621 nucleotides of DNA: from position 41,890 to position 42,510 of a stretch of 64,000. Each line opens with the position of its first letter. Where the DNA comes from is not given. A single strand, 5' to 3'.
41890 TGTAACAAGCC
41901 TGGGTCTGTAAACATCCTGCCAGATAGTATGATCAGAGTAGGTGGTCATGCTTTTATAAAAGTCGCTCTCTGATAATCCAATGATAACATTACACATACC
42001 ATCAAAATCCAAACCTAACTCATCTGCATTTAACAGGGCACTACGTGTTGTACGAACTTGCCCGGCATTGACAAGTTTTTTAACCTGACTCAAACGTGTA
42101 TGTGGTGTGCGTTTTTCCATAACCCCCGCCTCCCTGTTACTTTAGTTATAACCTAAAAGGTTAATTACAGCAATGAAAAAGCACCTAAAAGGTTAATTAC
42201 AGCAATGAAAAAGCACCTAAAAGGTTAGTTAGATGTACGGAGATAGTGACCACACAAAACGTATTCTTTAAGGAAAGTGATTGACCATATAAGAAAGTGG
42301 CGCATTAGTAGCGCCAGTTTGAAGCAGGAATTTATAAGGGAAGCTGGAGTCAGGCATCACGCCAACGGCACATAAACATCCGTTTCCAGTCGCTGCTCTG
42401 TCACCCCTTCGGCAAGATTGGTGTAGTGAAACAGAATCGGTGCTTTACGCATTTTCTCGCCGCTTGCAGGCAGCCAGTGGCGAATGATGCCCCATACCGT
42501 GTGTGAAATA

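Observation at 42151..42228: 32-bp tandem duplication in the mqsRA operator adds a third MqsA palindrome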

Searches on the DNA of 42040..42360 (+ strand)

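Call 4: search_dna_similar(query=window:42040-42360:+, collection=ecoli_genomes, mode=near, max_rows=40, rows=spread)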
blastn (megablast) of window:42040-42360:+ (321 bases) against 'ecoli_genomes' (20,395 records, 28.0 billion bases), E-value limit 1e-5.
Records with a match: 2296; places in all: 2304; records where one place covers at least 80% of the query: 2293.
Genomes with a match: 2296 of 5426; with a place that covers at least 80% of the query: 2293. Places per genome that has any: lowest 1, median 1, highest 2. On chromosomes: 2304 places; on plasmids: 0.
Best place of each record, by identity: >=99% 2155; 95-99% 141.
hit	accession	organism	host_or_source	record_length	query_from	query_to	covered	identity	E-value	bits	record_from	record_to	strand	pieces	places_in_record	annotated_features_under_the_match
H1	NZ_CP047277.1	Escherichia coli strain N18-04097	Homo sapiens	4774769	1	321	100%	100.0%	1e-166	593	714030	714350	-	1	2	mqsR: type II toxin-antitoxin system toxin MqsR | ygiV: AraC family transcriptional regulator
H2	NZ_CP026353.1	Escherichia coli strain 4A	not applicable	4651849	1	321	100%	99.7%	4e-87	620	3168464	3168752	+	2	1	mqsR: type II toxin-antitoxin system toxin MqsR | ygiV: AraC family transcriptional regulator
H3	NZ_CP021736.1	Escherichia coli strain AR_0150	missing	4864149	1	321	100%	99.7%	4e-87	620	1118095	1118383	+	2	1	mqsR: type II toxin-antitoxin system toxin MqsR | ygiV: AraC family transcriptional regulator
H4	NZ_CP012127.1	Escherichia coli strain DH1Ec169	missing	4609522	1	321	100%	99.7%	4e-87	620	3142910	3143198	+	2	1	mqsR: type II toxin-antitoxin system toxin MqsR | ygiV: AraC family transcriptional regulator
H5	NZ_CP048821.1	Escherichia coli strain QEC11-421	Homo sapiens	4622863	1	321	100%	99.7%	4e-87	620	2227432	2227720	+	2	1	mqsR: type II toxin-antitoxin system toxin MqsR | ygiV: AraC family transcriptional regulator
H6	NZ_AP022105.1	Escherichia coli strain WP5-S17-ESBL-10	-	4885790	1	321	100%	99.7%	4e-87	620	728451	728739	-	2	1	mqsR: type II toxin-antitoxin system toxin MqsR | ygiV: AraC family transcriptional regulator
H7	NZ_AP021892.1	Escherichia coli strain 2018-01-1CC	Homo sapiens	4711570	1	321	100%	99.7%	4e-87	620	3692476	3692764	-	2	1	mqsR: type II toxin-antitoxin system toxin MqsR | ygiV: AraC family transcriptional regulator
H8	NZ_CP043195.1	Escherichia coli O16:H48 strain PG20180062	mouse gut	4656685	1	321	100%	99.7%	4e-87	620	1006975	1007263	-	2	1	mqsR: type II toxin-antitoxin system toxin MqsR | ygiV: AraC family transcriptional regulator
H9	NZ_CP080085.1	Escherichia coli strain 19SZHZ869Rt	Homo sapiens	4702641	1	321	100%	99.7%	4e-87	620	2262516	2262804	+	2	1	mqsR: type II toxin-antitoxin system toxin MqsR | ygiV: AraC family transcriptional regulator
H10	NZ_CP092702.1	Escherichia coli strain S-P-C-029.01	Homo sapiens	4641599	1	321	100%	99.7%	4e-87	620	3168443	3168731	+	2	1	mqsR: type II toxin-antitoxin system toxin MqsR | ygiV: AraC family transcriptional regulator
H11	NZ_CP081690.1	Escherichia coli strain 0H25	-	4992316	1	321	100%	99.7%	4e-87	620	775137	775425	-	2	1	mqsR: type II toxin-antitoxin system toxin MqsR | ygiV: GyrI-like domain-containing protein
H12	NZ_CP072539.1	Escherichia coli O128ac:H12 strain AW1.7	Cattle slaughter plant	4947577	1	321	100%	99.7%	4e-87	620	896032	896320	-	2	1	mqsR: type II toxin-antitoxin system toxin MqsR | ygiV: AraC family transcriptional regulator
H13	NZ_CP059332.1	Escherichia coli strain MS10860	Homo sapiens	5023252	1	321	100%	99.7%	4e-87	620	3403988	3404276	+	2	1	mqsR: type II toxin-antitoxin system toxin MqsR | ygiV: AraC family transcriptional regulator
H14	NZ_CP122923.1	Escherichia coli strain ETEC1703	Sus scrofa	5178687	1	321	100%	99.7%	4e-87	620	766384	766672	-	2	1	mqsR: type II toxin-antitoxin system toxin MqsR | ygiV: AraC family transcriptional regulator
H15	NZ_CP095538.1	Escherichia coli strain GN04592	Homo sapiens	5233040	1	321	100%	99.7%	4e-87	620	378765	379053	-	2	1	mqsR: type II toxin-antitoxin system toxin MqsR | ygiV: AraC family transcriptional regulator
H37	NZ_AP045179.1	Escherichia coli strain JNEC-KY203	Homo sapiens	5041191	1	321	100%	99.1%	4e-87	607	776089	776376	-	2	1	mqsR: type II toxin-antitoxin system toxin MqsR | ygiV: AraC family transcriptional regulator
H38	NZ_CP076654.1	Escherichia coli strain NC19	duck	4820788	1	321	100%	98.8%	9e-84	603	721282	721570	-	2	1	mqsR: type II toxin-antitoxin system toxin MqsR | ygiV: AraC family transcriptional regulator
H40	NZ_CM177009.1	Escherichia coli strain VL7S7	Homo sapiens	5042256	1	240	75%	99.6%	2e-75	471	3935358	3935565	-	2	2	mqsR: type II toxin-antitoxin system toxin MqsR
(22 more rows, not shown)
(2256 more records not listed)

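Call 6: search_dna_similar(query=window:42145-42235:+, collection=ecoli_genomes, mode=near, max_evalue=1e-30, max_rows=60)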
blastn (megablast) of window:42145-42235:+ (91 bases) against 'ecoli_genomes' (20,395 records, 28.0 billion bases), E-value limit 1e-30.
Records with a match: 3; places in all: 3; records where one place covers at least 80% of the query: 3.
Genomes with a match: 3 of 5426; with a place that covers at least 80% of the query: 3. Places per genome that has any: lowest 1, median 1, highest 1. On chromosomes: 3 places; on plasmids: 0.
Best place of each record, by identity: >=99% 3.
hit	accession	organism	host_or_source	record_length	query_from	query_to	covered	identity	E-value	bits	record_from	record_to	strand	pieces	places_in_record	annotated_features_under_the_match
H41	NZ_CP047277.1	Escherichia coli strain N18-04097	Homo sapiens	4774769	1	91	100%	100.0%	2e-39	169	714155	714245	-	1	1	none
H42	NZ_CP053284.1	Escherichia coli strain SCU-104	Homo sapiens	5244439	1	91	100%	100.0%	2e-39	169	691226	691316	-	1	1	none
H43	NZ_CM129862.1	Escherichia coli strain SW070917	wastewater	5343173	1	91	100%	100.0%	2e-39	169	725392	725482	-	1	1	none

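Call 7: get_annotated_region(hit=H1, flank=3000)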
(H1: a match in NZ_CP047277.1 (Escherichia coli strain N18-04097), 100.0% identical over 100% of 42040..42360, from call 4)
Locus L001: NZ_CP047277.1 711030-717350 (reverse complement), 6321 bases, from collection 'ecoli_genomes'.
description: Escherichia coli strain N18-04097 chromosome, complete genome
organism: Escherichia coli strain N18-04097 (NCBI taxid 562)
replicon: chromosome; assembly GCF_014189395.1
host: Homo sapiens; source: Rectum; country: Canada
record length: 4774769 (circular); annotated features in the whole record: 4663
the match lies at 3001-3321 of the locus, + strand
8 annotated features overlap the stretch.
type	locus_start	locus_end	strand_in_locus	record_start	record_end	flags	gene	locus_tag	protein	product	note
CDS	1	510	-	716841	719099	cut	parC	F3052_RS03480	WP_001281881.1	DNA topoisomerase IV subunit A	-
CDS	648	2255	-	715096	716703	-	ygiS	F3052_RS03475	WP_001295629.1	ABC transporter substrate-binding protein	-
CDS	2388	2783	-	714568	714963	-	mqsA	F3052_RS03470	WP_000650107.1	type II toxin-antitoxin system antitoxin MqsA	-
CDS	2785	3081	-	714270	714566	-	mqsR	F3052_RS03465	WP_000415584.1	type II toxin-antitoxin system toxin MqsR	-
CDS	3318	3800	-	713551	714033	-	ygiV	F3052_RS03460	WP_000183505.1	AraC family transcriptional regulator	-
CDS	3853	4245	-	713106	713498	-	ygiW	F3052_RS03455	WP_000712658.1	OB fold stress tolerance protein YgiW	-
CDS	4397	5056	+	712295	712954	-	qseB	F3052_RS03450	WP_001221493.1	quorum sensing response regulator transcription factor QseB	-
CDS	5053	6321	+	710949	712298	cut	qseC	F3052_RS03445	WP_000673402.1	quorum sensing histidine kinase QseC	-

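Call 8: get_annotated_region(hit=H8, flank=1000)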
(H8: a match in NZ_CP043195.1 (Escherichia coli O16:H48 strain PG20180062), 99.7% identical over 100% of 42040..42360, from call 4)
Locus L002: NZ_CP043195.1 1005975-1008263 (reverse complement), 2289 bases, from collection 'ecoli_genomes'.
description: Escherichia coli O16:H48 strain PG20180062 chromosome, complete genome
organism: Escherichia coli O16:H48 strain PG20180062 (NCBI taxid 2605619)
replicon: chromosome; assembly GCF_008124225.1
host: -; source: mouse gut; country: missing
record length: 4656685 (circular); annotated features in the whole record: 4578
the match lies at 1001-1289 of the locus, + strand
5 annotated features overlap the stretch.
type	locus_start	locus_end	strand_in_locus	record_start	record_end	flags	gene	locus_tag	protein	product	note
CDS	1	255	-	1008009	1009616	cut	ygiS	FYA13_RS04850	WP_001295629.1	ABC transporter substrate-binding protein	-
CDS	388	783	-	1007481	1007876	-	mqsA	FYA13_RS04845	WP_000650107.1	type II toxin-antitoxin system antitoxin MqsA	-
CDS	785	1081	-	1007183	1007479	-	mqsR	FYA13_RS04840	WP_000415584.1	type II toxin-antitoxin system toxin MqsR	-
CDS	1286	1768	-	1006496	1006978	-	ygiV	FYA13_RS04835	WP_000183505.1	AraC family transcriptional regulator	-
CDS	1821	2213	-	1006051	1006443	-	ygiW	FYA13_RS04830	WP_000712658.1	OB fold stress tolerance protein YgiW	-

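Call 10: get_annotated_region(hit=H42, flank=20000)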
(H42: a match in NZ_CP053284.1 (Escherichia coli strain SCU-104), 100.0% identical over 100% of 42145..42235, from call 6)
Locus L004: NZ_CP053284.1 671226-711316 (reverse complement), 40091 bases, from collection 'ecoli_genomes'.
description: Escherichia coli strain SCU-104 chromosome, complete genome
organism: Escherichia coli strain SCU-104 (NCBI taxid 562)
replicon: chromosome; assembly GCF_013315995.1
host: Homo sapiens; source: rectal swab from healthy college student; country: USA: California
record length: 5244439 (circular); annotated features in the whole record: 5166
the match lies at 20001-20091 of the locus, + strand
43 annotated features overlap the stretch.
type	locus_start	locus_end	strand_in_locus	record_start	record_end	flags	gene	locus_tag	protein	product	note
CDS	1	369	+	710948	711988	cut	gpr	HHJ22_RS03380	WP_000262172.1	L-glyceraldehyde 3-phosphate reductase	-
CDS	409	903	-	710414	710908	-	yqhA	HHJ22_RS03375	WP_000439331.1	TIGR00645 family protein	-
CDS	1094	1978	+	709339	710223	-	yghA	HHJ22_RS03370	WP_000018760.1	NADP(+)-dependent aldehyde reductase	-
CDS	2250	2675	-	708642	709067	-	exbD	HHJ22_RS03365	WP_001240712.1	TonB system transport protein ExbD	-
CDS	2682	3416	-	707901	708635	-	exbB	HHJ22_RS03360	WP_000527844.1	tol-pal system-associated acyl-CoA thioesterase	-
CDS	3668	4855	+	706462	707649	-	metC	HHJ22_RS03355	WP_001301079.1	cystathionine beta-lyase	-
CDS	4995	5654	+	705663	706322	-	yghB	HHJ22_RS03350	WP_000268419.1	DedA family general envelope maintenance protein YghB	-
CDS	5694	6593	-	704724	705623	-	yqhC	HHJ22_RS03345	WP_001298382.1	DNA-binding transcriptional regulator YqhC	-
CDS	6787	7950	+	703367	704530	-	yqhD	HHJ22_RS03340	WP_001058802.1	alcohol dehydrogenase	-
CDS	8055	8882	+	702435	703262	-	dkgA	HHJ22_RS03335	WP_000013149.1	2,5-didehydrogluconate reductase DkgA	-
CDS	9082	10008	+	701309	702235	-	yqhG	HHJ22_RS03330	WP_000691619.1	YbjP/YqhG family protein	-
CDS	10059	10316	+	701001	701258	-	yqhH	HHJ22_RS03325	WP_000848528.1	lipoprotein YqhH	-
CDS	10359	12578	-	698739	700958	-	ygiQ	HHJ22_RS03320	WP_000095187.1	YgiQ family radical SAM protein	-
CDS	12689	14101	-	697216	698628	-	ftsP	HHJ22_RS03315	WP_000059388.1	cell division protein FtsP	-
CDS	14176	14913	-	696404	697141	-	plsC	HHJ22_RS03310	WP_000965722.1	1-acylglycerol-3-phosphate O-acyltransferase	-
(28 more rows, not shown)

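Call 11: get_annotated_region(hit=H43, flank=20000)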
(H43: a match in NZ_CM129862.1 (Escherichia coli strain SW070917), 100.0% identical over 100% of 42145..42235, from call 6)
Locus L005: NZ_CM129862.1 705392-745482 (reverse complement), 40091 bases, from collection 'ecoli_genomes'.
description: Escherichia coli strain SW070917 chromosome, whole genome shotgun sequence
organism: Escherichia coli strain SW070917 (NCBI taxid 562)
replicon: chromosome; assembly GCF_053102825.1
host: -; source: wastewater; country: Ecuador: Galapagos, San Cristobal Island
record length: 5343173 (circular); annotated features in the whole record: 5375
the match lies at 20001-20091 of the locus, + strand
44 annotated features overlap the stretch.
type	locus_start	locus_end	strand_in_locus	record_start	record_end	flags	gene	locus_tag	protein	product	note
CDS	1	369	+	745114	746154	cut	gpr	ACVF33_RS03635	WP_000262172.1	L-glyceraldehyde 3-phosphate reductase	-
CDS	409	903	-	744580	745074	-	yqhA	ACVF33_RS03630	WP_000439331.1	TIGR00645 family protein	-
CDS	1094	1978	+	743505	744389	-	yghA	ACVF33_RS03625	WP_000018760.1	NADP(+)-dependent aldehyde reductase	-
CDS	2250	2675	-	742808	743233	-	exbD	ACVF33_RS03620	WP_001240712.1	TonB system transport protein ExbD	-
CDS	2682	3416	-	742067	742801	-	exbB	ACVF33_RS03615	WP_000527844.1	tol-pal system-associated acyl-CoA thioesterase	-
CDS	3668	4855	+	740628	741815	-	metC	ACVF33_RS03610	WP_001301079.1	cystathionine beta-lyase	-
CDS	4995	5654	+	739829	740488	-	yghB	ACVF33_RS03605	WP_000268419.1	DedA family general envelope maintenance protein YghB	-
CDS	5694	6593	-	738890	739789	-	yqhC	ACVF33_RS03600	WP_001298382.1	DNA-binding transcriptional regulator YqhC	-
CDS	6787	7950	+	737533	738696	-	yqhD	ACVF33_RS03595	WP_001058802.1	alcohol dehydrogenase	-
CDS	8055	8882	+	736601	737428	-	dkgA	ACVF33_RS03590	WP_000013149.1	2,5-didehydrogluconate reductase DkgA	-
CDS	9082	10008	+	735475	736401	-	yqhG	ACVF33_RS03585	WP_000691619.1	YbjP/YqhG family protein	-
CDS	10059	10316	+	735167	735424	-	yqhH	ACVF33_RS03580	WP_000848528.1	lipoprotein YqhH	-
CDS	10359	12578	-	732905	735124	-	ygiQ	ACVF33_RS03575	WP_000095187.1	YgiQ family radical SAM protein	-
CDS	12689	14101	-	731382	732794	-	ftsP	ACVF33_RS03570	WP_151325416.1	cell division protein FtsP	-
CDS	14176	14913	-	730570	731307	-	plsC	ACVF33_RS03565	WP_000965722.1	1-acylglycerol-3-phosphate O-acyltransferase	-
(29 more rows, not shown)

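Call 62: get_annotated_region(hit=H38, flank=100)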
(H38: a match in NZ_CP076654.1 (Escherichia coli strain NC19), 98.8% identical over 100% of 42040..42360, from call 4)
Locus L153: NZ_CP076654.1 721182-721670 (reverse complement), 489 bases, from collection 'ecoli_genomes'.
description: Escherichia coli strain NC19 chromosome, complete genome
organism: Escherichia coli strain NC19 (NCBI taxid 562)
replicon: chromosome; assembly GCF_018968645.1
host: duck; source: visceral; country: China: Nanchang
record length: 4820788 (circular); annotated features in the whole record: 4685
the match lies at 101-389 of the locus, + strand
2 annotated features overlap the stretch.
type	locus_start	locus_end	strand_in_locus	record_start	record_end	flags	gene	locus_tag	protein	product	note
CDS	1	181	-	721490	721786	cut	mqsR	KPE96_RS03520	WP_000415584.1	type II toxin-antitoxin system toxin MqsR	-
CDS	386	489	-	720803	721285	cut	ygiV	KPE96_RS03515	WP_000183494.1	AraC family transcriptional regulator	-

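Call 63: get_annotated_region(hit=H37, flank=100)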
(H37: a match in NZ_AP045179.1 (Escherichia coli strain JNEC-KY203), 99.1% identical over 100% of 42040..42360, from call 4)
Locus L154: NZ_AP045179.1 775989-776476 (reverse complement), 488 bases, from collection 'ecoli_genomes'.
description: Escherichia coli strain JNEC-KY203 chromosome, complete genome
organism: Escherichia coli strain JNEC-KY203 (NCBI taxid 562)
replicon: chromosome; assembly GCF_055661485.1
host: Homo sapiens; source: clinical; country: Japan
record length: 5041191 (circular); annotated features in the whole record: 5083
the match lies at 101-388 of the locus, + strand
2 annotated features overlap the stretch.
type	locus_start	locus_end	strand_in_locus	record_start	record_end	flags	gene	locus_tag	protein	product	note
CDS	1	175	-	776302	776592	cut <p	mqsR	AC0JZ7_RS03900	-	type II toxin-antitoxin system toxin MqsR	incomplete; partial in the middle of a contig; missing N-terminus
CDS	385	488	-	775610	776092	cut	ygiV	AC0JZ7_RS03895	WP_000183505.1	AraC family transcriptional regulator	-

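Call 64: get_annotated_region(hit=H40, flank=1500)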
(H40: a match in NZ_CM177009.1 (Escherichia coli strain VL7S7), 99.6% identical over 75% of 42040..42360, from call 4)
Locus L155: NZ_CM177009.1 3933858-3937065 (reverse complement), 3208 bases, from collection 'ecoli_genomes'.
description: Escherichia coli strain VL7S7 chromosome, whole genome shotgun sequence
organism: Escherichia coli strain VL7S7 (NCBI taxid 562)
replicon: chromosome; assembly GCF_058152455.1
host: Homo sapiens; source: stool; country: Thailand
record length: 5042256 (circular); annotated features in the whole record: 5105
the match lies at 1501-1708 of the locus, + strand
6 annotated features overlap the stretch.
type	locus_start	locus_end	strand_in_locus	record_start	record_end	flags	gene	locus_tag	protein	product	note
CDS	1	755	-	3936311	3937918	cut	ygiS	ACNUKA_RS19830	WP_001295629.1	ABC transporter substrate-binding protein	-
CDS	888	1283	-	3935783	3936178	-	mqsA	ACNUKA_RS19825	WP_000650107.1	type II toxin-antitoxin system antitoxin MqsA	-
CDS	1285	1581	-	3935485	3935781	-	mqsR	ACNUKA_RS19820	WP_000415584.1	type II toxin-antitoxin system toxin MqsR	-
CDS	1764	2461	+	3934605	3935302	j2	-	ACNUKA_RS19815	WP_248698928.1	IS1-like element IS1A family transposase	programmed frameshift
CDS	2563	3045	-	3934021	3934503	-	ygiV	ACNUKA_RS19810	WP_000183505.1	AraC family transcriptional regulator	-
CDS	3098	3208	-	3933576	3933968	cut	ygiW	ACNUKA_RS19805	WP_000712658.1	OB fold stress tolerance protein YgiW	-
